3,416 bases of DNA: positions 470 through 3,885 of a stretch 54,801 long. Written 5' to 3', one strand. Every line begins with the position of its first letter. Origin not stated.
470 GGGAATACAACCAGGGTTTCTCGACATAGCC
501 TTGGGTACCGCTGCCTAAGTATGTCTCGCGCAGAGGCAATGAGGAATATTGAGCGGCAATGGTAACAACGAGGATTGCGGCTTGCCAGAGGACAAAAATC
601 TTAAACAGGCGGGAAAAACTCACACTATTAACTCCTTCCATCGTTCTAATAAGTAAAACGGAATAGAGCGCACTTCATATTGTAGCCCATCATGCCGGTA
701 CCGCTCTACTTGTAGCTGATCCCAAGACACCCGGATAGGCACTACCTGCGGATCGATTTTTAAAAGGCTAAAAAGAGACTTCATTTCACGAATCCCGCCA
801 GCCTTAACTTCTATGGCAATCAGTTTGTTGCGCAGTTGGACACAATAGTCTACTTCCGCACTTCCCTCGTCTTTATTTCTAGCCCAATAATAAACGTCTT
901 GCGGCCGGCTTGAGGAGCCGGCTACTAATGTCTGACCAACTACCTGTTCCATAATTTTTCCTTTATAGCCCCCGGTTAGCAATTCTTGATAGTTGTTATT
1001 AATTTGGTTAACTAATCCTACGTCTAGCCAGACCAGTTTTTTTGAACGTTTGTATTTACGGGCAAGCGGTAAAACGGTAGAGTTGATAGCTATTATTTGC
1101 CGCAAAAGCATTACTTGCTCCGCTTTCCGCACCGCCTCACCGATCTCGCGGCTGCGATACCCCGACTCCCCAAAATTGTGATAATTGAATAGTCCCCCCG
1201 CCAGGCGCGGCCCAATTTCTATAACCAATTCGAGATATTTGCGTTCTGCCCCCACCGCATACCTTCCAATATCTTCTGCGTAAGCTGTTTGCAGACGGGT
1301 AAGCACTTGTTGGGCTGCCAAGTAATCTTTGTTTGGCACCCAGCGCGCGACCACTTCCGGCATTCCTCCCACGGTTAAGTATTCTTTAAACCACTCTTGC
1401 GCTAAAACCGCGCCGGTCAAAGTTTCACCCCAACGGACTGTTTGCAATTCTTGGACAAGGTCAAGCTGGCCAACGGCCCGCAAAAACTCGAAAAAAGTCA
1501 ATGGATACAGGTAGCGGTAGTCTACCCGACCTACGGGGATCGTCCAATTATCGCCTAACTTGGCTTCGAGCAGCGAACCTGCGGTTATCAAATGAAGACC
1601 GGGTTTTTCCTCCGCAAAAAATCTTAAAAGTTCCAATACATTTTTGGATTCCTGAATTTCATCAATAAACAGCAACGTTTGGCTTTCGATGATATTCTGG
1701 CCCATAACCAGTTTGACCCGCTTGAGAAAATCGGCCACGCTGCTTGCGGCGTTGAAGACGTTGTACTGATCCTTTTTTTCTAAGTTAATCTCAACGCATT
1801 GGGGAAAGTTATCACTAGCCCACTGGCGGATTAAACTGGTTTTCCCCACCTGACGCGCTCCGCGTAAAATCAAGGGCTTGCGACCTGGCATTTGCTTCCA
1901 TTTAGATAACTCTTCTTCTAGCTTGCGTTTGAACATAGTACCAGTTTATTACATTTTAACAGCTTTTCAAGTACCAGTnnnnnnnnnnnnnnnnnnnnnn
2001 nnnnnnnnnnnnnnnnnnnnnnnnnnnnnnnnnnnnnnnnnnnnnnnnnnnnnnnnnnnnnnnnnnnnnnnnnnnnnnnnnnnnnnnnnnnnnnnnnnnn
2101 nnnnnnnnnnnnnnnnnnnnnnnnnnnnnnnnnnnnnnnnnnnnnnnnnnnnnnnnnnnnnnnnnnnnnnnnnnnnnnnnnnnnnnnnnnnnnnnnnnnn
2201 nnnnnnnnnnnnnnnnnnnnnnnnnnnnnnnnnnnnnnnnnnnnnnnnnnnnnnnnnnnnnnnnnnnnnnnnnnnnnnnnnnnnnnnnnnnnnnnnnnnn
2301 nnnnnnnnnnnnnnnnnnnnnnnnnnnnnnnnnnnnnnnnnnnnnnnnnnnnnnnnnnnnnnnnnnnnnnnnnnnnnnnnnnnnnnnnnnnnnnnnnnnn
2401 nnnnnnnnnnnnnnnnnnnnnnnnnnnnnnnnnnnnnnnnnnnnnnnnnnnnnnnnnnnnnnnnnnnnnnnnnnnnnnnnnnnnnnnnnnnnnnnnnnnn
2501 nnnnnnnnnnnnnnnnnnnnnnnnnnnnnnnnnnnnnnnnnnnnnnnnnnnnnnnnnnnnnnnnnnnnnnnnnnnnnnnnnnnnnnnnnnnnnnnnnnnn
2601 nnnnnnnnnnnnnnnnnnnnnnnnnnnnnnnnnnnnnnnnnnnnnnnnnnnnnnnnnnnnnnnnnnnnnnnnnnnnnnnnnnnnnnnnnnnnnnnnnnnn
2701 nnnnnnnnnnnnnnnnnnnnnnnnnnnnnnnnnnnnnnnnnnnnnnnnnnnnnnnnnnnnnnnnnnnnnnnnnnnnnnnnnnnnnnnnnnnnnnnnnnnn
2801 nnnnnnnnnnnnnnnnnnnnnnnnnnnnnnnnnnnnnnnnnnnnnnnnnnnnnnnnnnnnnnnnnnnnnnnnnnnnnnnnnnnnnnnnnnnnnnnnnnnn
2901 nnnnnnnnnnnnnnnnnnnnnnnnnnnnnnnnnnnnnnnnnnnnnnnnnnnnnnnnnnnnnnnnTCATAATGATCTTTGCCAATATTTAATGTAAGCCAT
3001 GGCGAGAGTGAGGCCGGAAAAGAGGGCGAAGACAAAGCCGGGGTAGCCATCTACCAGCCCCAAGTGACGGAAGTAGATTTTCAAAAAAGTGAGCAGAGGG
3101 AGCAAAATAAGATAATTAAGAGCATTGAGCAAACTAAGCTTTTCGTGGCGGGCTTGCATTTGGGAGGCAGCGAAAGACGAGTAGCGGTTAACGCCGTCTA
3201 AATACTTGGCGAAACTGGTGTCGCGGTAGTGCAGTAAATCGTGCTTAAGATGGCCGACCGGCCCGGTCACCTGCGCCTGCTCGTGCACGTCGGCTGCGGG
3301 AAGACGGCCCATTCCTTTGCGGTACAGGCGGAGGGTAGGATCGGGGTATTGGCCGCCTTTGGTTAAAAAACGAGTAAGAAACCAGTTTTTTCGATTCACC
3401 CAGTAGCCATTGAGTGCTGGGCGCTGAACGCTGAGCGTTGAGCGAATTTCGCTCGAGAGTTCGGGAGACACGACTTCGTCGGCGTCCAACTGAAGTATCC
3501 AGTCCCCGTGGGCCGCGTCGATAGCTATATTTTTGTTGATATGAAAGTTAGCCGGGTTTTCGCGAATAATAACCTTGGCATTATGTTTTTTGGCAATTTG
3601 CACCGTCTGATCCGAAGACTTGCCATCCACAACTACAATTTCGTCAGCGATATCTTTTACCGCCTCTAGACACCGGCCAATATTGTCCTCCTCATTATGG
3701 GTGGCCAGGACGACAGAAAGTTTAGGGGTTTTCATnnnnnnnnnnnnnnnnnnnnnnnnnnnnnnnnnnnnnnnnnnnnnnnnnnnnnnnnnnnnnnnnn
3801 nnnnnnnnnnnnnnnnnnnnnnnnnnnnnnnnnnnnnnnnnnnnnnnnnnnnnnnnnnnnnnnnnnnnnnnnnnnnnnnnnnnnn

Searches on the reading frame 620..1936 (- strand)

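Call 45: search_protein_families(library=pfam, proteins=[window:620-1936:-], max_evalue=0.001)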
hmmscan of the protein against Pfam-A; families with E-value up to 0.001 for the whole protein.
window:620-1936:- (438 aa): 2 families
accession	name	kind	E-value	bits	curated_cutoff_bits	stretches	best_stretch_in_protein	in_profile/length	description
PF13173.12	AAA_14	-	7.7e-23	81.4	27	1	19-152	2-129/129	AAA domain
PF13635.12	DUF4143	-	2.2e-20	73.4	28.1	1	221-380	2-160/160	Domain of unknown function (DUF4143)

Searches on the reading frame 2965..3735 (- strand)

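Call 45: search_protein_families(library=pfam, proteins=[window:2965-3735:-], max_evalue=0.001)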
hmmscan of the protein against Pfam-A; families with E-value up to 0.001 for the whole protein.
window:2965-3735:- (256 aa): 3 families
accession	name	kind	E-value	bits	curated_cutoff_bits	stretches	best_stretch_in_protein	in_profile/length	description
PF00535.33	Glycos_transf_2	-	2.2e-22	80.2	23.3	1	7-96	1-98/168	Glycosyl transferase family 2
PF13704.12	Glyco_tranf_2_4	-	8.9e-09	36.2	27.5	1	13-89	1-84/98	Glycosyl transferase family 2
PF13641.12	Glyco_tranf_2_3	-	2.3e-05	25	27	1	4-93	1-103/230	Glycosyltransferase like family 2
